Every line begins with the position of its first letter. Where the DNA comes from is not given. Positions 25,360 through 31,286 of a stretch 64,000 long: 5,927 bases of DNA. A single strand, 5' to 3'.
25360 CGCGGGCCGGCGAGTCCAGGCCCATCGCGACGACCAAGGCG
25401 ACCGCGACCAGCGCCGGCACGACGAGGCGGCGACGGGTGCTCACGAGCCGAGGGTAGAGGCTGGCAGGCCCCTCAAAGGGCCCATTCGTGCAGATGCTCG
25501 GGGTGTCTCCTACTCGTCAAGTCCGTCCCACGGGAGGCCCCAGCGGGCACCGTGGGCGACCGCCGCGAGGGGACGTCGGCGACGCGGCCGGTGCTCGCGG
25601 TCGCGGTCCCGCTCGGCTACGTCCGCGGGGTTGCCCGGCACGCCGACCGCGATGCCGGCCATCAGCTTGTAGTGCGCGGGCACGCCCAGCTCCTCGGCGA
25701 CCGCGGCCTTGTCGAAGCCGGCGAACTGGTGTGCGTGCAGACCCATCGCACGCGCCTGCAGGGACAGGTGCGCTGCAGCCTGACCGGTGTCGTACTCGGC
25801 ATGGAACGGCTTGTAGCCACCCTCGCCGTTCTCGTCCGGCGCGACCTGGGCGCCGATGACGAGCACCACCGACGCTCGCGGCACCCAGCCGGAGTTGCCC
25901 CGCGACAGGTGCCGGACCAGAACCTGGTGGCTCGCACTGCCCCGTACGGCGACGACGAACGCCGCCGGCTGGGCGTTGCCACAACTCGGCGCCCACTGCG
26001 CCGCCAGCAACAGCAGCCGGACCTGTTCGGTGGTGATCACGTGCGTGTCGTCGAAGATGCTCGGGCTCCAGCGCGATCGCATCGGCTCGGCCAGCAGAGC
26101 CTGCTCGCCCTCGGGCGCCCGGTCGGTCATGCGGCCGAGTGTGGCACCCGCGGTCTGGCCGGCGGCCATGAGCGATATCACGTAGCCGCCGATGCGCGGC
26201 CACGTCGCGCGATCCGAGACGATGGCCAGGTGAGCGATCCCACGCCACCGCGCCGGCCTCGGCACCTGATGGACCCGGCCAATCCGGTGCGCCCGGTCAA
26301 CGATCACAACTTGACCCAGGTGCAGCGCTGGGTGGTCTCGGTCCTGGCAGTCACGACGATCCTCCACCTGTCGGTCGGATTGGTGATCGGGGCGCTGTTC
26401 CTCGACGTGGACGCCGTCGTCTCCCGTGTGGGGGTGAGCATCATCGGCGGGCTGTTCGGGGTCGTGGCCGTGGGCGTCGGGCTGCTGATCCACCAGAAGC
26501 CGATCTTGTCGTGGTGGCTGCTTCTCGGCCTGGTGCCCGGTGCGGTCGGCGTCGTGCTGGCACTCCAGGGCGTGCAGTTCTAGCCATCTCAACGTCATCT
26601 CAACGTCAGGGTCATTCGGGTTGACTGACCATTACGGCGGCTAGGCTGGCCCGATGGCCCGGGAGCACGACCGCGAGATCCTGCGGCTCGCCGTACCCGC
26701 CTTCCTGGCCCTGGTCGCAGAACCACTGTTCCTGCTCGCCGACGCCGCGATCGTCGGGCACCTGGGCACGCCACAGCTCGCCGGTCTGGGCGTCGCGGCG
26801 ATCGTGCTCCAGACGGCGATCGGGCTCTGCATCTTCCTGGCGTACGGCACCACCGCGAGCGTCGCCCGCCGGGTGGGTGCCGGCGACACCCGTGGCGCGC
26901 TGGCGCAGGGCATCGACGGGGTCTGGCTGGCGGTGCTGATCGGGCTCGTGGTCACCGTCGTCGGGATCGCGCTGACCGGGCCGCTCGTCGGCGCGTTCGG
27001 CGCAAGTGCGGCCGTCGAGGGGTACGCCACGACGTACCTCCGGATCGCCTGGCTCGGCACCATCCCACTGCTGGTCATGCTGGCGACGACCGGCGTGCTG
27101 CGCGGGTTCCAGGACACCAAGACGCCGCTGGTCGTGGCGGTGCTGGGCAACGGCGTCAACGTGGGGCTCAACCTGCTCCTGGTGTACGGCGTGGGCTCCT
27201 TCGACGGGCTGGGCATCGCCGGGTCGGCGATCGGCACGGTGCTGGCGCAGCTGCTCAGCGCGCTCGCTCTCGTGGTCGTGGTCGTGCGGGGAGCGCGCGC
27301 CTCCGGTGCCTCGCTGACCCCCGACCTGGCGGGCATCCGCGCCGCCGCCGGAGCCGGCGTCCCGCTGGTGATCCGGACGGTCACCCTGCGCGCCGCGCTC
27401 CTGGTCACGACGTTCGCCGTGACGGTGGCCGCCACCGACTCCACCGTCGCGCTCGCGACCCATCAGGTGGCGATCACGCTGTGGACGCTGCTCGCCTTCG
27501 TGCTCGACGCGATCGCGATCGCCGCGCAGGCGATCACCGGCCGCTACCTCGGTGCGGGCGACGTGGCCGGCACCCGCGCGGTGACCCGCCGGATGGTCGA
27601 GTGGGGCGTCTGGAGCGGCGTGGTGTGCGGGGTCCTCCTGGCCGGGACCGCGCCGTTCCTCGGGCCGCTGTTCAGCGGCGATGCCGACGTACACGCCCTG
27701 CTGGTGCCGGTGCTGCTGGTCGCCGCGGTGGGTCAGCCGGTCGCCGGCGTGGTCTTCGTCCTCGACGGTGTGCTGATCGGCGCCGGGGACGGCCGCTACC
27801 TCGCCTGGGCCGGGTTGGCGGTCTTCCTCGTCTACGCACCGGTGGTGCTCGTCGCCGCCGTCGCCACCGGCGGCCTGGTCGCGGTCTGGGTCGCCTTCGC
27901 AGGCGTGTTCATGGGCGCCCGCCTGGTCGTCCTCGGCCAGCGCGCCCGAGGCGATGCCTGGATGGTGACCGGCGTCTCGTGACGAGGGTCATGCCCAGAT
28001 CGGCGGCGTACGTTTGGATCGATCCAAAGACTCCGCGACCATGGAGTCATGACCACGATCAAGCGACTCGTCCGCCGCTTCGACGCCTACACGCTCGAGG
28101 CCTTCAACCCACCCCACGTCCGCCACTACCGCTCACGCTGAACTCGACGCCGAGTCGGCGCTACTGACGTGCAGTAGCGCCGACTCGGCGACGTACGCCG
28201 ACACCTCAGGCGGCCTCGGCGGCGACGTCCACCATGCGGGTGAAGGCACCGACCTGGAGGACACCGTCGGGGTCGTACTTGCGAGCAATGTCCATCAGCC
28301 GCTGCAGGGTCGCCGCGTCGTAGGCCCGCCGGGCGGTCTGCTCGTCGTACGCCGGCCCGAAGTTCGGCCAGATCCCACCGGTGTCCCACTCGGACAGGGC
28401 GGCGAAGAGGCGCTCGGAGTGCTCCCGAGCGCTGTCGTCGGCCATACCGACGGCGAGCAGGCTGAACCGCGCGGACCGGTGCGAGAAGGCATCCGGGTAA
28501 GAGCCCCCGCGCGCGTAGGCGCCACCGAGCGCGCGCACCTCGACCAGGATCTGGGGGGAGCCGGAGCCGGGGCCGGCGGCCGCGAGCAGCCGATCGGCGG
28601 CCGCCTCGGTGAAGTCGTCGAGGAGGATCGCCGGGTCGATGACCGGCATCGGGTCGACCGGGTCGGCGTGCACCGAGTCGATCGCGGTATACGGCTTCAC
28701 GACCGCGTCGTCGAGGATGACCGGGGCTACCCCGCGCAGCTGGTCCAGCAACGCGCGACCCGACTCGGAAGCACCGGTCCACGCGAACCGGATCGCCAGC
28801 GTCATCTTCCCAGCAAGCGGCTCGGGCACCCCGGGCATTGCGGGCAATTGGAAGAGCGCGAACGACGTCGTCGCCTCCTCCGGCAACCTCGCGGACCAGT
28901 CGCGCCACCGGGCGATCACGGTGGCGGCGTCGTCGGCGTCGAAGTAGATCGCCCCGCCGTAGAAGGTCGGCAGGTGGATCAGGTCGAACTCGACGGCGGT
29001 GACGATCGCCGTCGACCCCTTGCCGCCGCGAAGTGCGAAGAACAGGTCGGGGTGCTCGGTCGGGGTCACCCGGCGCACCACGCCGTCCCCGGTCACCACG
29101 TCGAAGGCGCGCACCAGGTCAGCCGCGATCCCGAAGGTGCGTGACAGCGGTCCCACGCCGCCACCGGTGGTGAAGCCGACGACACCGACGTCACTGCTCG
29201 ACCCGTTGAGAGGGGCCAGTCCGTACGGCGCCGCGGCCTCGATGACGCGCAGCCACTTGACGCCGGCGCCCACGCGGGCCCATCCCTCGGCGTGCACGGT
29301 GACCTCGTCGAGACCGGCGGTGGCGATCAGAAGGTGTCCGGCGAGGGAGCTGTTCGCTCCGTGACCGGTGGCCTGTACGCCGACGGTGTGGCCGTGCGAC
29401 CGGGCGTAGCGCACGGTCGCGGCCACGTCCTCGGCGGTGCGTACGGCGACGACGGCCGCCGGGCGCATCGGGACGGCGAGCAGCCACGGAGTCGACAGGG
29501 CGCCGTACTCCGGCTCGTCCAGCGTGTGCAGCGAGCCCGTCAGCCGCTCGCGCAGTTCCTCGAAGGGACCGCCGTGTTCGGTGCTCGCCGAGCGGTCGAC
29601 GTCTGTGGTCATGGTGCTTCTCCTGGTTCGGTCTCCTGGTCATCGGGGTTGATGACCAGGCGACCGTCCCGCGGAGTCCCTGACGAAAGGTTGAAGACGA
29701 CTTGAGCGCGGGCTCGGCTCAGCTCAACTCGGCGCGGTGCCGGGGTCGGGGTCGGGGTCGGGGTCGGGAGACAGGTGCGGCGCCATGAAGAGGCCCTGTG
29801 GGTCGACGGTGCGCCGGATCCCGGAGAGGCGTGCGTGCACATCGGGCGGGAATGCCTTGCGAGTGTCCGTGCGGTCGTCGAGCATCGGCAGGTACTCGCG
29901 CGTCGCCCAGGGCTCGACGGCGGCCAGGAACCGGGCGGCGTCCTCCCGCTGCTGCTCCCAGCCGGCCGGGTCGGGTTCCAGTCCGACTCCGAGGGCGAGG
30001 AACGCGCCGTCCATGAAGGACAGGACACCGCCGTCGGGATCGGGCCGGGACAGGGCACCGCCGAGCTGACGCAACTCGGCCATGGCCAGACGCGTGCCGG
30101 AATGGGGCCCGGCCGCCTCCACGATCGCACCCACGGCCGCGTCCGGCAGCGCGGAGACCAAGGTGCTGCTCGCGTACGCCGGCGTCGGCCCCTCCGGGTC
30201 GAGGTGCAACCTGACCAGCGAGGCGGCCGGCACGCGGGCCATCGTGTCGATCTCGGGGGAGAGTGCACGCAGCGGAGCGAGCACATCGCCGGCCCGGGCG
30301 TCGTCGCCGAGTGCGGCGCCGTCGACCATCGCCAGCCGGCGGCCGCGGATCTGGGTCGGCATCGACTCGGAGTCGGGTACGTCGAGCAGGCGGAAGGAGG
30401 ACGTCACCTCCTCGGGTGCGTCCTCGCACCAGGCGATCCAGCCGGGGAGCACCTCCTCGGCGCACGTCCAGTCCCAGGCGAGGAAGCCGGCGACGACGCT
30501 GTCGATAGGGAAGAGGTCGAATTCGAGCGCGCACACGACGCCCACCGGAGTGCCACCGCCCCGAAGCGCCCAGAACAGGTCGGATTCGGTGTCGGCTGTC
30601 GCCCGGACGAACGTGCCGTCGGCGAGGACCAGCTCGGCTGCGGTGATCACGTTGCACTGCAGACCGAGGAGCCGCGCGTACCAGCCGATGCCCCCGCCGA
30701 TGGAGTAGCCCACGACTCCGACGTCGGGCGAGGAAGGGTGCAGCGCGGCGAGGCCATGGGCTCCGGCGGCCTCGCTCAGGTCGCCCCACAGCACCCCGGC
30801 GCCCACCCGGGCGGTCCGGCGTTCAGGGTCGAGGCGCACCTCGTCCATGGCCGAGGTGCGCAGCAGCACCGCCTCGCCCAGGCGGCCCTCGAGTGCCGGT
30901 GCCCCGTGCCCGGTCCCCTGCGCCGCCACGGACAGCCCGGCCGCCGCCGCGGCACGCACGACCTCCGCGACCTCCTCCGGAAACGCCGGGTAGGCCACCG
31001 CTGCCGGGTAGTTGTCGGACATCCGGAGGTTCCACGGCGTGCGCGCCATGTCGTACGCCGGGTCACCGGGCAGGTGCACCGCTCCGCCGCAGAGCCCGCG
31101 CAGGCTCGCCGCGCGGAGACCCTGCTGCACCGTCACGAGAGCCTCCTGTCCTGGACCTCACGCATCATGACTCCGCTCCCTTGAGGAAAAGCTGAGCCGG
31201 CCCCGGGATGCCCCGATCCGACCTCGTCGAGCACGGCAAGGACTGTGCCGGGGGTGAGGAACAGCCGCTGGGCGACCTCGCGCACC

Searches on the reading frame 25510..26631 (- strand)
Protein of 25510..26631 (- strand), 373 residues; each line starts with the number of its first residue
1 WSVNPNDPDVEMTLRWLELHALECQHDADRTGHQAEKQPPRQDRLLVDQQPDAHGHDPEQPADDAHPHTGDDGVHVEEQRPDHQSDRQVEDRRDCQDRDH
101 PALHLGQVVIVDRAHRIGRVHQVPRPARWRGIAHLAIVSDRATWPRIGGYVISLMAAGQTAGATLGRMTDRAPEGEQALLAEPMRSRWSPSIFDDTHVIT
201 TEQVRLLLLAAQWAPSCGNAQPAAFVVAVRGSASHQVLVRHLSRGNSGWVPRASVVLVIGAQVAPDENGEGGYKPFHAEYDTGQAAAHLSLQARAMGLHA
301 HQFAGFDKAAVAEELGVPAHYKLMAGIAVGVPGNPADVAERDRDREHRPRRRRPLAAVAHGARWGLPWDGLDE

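Call 20: search_protein_families(library=pfam, proteins=[window:25510-26631:-], max_evalue=0.00001)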
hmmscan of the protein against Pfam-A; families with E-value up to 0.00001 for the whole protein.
window:25510-26631:- (373 aa): 1 family
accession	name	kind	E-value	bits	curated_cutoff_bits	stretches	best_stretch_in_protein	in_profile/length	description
PF00881.29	Nitroreductase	-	2.3e-19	70.6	23.5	1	185-330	2-166/167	Nitroreductase family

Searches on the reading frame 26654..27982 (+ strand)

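Call 20: search_protein_families(library=pfam, proteins=[window:26654-27982:+], max_evalue=0.00001)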
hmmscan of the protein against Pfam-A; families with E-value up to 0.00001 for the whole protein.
window:26654-27982:+ (442 aa): 1 family
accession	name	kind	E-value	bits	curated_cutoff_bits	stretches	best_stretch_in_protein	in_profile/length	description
PF01554.23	MatE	-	2e-36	125.6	24.9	2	15-174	1-160/161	MatE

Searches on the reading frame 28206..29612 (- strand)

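Call 20: search_protein_families(library=pfam, proteins=[window:28206-29612:-], max_evalue=0.00001)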
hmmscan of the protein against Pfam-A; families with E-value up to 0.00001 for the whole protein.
window:28206-29612:- (468 aa): 1 family
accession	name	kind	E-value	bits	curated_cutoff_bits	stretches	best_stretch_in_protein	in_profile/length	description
PF01565.28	FAD_binding_4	-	7.2e-21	74.8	26.4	1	51-182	1-138/139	FAD binding domain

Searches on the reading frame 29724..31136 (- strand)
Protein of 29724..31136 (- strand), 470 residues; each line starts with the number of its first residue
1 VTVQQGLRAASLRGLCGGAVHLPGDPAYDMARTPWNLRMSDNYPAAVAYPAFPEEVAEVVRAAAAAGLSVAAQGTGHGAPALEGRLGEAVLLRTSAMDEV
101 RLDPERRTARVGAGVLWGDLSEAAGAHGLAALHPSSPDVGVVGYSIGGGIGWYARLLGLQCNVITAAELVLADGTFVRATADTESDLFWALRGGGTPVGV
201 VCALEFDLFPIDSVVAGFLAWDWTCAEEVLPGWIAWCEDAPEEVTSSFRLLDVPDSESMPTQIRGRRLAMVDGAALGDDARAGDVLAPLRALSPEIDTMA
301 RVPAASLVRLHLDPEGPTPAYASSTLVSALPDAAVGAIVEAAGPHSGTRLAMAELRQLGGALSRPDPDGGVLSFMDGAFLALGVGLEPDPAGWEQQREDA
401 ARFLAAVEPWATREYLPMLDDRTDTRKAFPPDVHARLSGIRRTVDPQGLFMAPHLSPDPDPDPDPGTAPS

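Call 21: search_protein_families(library=pfam, proteins=[window:29724-31136:-], max_evalue=0.00001)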
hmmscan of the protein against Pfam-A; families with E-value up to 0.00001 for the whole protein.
window:29724-31136:- (470 aa): 1 family
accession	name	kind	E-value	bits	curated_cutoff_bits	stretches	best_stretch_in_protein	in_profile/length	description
PF01565.28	FAD_binding_4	-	3.8e-26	91.9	26.4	1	44-179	1-138/139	FAD binding domain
